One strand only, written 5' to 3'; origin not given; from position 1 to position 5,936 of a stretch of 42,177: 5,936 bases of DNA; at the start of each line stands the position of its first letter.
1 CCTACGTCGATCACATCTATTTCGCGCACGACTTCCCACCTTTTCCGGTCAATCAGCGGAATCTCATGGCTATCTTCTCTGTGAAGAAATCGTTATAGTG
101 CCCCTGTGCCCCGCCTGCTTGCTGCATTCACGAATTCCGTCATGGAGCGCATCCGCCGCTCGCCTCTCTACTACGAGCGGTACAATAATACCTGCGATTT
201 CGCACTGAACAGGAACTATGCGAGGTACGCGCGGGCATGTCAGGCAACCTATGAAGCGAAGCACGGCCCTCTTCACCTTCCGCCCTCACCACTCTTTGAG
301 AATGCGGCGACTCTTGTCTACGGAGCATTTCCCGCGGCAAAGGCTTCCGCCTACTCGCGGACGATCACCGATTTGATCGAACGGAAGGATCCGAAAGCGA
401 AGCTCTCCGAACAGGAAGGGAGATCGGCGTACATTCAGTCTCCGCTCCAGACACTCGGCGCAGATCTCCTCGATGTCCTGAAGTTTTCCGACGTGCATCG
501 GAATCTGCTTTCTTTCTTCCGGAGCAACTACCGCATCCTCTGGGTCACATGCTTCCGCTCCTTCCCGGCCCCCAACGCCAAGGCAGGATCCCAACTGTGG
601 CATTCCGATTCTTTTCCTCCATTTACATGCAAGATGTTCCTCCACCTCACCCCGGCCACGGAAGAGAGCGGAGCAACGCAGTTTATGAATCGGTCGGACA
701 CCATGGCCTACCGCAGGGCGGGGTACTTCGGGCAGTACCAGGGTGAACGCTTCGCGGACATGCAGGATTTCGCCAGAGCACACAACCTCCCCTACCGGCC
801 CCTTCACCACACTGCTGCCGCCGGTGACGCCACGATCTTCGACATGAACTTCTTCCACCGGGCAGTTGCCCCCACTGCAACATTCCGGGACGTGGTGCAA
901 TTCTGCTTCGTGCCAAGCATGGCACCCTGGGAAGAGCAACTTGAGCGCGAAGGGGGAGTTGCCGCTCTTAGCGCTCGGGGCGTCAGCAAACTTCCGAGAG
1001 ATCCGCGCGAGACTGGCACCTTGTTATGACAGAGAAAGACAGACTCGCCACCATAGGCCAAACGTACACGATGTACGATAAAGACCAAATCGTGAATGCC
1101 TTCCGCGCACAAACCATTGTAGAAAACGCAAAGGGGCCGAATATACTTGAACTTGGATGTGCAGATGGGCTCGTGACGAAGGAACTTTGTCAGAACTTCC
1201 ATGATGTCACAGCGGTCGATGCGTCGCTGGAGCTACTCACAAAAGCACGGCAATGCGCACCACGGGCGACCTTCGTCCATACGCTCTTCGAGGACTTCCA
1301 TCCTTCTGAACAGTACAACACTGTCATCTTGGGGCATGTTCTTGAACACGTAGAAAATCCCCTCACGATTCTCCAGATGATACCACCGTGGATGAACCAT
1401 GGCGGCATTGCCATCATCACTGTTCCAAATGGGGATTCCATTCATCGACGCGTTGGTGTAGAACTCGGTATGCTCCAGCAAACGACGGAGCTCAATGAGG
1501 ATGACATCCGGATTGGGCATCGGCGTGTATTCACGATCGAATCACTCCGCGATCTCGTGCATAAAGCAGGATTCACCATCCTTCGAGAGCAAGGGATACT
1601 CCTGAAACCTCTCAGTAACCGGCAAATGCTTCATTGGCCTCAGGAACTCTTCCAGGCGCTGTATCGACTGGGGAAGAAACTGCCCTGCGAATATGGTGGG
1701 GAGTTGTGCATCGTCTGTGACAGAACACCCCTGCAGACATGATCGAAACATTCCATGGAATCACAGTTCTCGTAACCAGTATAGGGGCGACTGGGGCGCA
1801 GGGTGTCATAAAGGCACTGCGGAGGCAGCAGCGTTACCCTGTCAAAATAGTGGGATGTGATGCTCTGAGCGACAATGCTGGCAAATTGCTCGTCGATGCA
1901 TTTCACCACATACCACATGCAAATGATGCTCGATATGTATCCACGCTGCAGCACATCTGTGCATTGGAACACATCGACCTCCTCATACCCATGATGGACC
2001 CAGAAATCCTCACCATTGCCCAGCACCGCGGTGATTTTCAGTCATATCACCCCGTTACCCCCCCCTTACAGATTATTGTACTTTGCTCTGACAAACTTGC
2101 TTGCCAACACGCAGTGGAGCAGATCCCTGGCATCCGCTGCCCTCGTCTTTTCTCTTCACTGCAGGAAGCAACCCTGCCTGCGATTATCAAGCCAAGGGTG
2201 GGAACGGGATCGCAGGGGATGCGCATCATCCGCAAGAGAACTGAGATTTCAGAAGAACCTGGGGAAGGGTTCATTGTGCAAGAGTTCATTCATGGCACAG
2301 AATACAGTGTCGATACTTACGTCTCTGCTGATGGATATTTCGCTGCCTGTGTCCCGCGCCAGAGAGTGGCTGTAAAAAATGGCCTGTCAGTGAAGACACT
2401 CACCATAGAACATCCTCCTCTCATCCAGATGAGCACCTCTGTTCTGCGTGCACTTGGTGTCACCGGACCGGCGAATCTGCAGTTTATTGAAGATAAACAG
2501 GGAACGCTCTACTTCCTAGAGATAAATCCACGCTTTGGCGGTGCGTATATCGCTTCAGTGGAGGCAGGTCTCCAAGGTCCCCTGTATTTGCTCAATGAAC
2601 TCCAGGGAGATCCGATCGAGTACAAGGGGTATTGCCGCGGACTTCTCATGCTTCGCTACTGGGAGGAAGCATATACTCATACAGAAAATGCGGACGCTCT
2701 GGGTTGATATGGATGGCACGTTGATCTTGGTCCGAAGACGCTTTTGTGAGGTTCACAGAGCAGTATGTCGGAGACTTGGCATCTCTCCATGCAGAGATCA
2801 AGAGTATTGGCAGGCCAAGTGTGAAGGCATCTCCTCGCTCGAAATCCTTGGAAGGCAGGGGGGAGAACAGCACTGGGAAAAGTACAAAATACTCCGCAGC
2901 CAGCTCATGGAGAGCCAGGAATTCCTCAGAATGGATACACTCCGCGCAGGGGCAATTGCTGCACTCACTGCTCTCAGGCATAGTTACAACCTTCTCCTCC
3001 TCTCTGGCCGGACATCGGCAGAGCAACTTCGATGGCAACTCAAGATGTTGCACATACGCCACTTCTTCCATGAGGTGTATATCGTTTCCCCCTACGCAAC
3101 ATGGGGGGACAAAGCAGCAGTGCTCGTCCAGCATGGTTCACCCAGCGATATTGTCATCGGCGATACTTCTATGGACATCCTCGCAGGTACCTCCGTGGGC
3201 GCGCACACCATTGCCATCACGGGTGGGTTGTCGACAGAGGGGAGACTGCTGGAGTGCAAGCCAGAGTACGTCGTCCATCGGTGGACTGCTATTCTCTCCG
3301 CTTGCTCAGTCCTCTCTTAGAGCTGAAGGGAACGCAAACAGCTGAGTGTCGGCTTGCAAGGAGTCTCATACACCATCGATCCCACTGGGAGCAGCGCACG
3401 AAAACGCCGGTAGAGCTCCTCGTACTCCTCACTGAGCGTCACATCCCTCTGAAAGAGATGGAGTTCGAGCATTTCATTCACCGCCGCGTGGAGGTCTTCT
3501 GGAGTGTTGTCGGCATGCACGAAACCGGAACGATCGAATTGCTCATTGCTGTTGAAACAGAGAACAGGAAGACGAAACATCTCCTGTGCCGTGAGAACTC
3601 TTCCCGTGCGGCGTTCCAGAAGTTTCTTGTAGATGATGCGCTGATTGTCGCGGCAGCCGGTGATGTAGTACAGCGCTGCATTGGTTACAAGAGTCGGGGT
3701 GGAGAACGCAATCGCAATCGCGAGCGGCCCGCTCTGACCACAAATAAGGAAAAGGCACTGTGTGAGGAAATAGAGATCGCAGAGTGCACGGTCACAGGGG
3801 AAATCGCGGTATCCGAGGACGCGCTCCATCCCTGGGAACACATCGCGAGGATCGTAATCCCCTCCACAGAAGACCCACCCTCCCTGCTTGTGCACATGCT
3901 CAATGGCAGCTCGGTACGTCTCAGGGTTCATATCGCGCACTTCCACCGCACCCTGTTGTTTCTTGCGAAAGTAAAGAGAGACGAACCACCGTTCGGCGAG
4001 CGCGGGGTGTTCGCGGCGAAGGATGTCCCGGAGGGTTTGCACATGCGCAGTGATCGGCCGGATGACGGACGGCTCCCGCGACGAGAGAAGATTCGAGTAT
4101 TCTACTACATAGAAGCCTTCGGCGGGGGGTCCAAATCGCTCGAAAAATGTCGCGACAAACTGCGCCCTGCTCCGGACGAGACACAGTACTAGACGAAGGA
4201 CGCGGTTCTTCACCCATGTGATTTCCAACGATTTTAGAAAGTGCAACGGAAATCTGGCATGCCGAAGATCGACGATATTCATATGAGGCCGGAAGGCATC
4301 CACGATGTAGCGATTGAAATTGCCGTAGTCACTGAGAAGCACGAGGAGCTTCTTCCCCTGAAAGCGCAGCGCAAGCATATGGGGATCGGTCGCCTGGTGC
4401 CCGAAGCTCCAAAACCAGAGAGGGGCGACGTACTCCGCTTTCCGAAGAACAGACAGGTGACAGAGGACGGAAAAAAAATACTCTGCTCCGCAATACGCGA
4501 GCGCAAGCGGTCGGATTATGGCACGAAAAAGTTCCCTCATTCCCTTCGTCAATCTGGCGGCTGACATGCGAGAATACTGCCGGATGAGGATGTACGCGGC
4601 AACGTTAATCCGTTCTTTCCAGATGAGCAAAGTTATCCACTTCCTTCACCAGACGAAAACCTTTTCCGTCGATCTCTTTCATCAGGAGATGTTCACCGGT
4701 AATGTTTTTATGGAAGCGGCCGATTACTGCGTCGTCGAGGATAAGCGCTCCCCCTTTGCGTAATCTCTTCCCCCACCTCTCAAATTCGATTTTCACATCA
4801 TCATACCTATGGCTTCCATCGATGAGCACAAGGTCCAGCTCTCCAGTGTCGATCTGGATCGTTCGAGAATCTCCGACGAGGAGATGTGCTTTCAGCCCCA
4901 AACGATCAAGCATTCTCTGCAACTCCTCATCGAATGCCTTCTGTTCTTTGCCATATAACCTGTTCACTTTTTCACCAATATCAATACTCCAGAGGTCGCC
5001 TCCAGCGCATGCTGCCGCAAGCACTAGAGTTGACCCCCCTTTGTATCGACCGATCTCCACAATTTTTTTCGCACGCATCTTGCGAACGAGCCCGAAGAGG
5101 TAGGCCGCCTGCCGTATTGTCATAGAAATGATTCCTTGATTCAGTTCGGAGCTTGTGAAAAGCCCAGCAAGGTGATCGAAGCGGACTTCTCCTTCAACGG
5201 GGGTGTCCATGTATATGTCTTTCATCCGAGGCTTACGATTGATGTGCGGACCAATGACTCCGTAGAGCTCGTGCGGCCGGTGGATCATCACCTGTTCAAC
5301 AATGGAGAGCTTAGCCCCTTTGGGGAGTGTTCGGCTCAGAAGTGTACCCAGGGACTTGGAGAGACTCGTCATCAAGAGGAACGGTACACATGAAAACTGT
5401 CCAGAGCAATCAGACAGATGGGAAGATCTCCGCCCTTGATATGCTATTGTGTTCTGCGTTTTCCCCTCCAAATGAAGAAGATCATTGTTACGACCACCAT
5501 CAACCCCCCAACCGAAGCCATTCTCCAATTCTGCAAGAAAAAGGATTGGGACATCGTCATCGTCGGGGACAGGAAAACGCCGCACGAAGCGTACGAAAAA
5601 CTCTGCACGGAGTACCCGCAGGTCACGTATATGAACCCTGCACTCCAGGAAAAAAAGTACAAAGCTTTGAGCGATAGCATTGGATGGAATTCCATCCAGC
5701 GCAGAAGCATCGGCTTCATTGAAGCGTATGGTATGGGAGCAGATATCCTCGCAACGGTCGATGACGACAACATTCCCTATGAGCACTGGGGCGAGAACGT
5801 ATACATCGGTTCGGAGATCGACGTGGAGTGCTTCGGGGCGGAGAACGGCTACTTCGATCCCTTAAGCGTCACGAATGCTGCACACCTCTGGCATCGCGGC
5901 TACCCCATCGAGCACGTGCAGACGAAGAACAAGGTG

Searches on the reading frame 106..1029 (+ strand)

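Call 18: search_protein_families(library=pfam, proteins=[window:106-1029:+], max_evalue=0.001)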
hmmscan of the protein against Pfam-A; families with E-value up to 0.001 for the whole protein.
window:106-1029:+ (307 aa): 1 family
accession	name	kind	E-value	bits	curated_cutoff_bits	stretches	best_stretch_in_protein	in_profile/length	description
PF05721.19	PhyH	-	4e-06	27.7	22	1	116-255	60-204/213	Phytanoyl-CoA dioxygenase (PhyH)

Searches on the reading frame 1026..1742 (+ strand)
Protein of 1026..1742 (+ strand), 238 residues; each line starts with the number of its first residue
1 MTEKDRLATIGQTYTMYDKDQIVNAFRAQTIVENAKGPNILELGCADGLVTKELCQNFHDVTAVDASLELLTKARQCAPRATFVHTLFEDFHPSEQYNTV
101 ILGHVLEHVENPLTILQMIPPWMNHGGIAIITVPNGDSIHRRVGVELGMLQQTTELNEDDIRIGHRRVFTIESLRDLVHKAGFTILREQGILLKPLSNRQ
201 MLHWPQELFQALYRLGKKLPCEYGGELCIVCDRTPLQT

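Call 18: search_protein_families(library=pfam, proteins=[window:1026-1742:+], max_evalue=0.001)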
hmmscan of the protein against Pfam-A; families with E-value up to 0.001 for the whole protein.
window:1026-1742:+ (238 aa): 6 families
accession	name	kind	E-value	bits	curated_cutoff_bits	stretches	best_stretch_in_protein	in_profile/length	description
PF13489.12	Methyltransf_23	-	2.2e-22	79.9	27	1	33-186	19-162/164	Methyltransferase domain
PF08241.18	Methyltransf_11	-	2.1e-12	47.9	21.2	1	41-131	1-95/95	Methyltransferase domain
PF13649.12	Methyltransf_25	-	9.9e-11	42.6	27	1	40-126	1-96/97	Methyltransferase domain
PF08242.18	Methyltransf_12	-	8.5e-10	39.7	30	1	41-128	1-97/98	Methyltransferase domain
PF13847.12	Methyltransf_31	-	1.3e-06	28.6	27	1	36-139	3-114/145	Methyltransferase domain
PF05401.17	NodS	-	0.00024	21.4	24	1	37-112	44-122/201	Nodulation protein S (NodS)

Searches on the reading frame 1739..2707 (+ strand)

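Call 18: search_protein_families(library=pfam, proteins=[window:1739-2707:+], max_evalue=0.001)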
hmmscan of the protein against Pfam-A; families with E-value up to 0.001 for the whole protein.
window:1739-2707:+ (322 aa): 5 families
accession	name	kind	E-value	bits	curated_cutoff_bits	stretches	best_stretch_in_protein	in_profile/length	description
PF02655.19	ATP-grasp_3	-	2.1e-19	70.6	23.2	1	116-268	1-159/160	ATP-grasp domain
PF15632.11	ATPgrasp_Ter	-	1.2e-18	67.6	29.1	1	178-291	5-111/131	ATP-grasp in the biosynthetic pathway with Ter operon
PF21360.3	PylC-like_N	-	3.9e-11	43.4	27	1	10-101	1-89/96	PylC-like, N-terminal domain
PF13535.11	ATP-grasp_4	-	9.3e-10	38.8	27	1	176-270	53-157/160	ATP-grasp domain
PF02786.22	CPSase_L_D2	-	3e-08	33.9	19.8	0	228-266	141-180/211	Carbamoyl-phosphate synthase L chain, ATP binding domain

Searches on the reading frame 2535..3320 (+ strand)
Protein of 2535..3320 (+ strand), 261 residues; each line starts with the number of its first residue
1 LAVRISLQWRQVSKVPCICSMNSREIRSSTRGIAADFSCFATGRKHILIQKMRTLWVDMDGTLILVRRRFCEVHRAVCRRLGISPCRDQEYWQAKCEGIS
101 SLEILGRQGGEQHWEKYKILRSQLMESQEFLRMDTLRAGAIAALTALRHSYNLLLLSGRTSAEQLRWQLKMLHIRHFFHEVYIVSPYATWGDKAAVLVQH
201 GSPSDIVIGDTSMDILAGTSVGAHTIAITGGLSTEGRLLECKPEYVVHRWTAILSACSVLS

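Call 80: search_protein_families(library=pfam, proteins=[window:2535-3320:+], max_evalue=0.01)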
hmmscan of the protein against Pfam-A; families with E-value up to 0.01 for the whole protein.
window:2535-3320:+ (261 aa): 3 families
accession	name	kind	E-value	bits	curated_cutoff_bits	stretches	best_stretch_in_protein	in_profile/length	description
PF13419.12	HAD_2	-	5.3e-08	33.6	23.8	1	58-228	4-178/178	Haloacid dehalogenase-like hydrolase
PF13242.12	Hydrolase_like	-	4.4e-07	30.2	22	1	206-249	25-71/75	HAD-hyrolase-like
PF00702.32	Hydrolase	-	0.00012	23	26.4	1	53-221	2-190/191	haloacid dehalogenase-like hydrolase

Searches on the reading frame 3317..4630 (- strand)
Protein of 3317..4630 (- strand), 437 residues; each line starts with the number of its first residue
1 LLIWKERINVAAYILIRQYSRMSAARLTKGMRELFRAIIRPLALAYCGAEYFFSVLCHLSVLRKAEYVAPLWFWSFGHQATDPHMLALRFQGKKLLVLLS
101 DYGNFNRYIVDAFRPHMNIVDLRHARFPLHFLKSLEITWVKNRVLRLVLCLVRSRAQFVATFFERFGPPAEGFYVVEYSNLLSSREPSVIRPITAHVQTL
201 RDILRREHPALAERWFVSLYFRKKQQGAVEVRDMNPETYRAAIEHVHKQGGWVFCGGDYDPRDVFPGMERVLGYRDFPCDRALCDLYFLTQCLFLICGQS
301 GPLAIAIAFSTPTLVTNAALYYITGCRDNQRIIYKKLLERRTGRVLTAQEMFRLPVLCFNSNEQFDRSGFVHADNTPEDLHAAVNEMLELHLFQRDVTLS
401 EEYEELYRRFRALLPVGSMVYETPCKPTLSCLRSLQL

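Call 18: search_protein_families(library=pfam, proteins=[window:3317-4630:-], max_evalue=0.001)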
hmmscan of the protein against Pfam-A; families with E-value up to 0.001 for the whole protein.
window:3317-4630:- (437 aa): 0 families

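Call 24: search_protein_families(library=pfam, proteins=[window:3317-4630:-], max_evalue=0.1)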
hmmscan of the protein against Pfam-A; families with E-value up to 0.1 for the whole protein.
window:3317-4630:- (437 aa): 0 families

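Call 40: search_protein_families(library=ncbifam, proteins=[window:3317-4630:-], max_evalue=0.00001)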
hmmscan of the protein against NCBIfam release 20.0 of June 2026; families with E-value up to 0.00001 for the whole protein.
window:3317-4630:- (437 aa): 1 family
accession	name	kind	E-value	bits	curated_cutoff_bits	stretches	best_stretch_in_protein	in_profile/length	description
TIGR04372.1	glycosyl_04372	domain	7.3e-36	123.6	45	1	215-414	2-207/207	TIGR04372 family glycosyltransferase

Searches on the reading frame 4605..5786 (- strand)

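Call 18: search_protein_families(library=pfam, proteins=[window:4605-5786:-], max_evalue=0.001)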
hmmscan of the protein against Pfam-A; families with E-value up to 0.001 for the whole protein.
window:4605-5786:- (393 aa): 2 families
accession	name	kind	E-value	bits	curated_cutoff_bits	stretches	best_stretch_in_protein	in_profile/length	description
PF13578.12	Methyltransf_24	-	5.3e-15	56.6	26.3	1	243-352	1-104/105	Methyltransferase domain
PF01596.23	Methyltransf_3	-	8.4e-05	22.4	22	1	220-353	26-155/204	O-methyltransferase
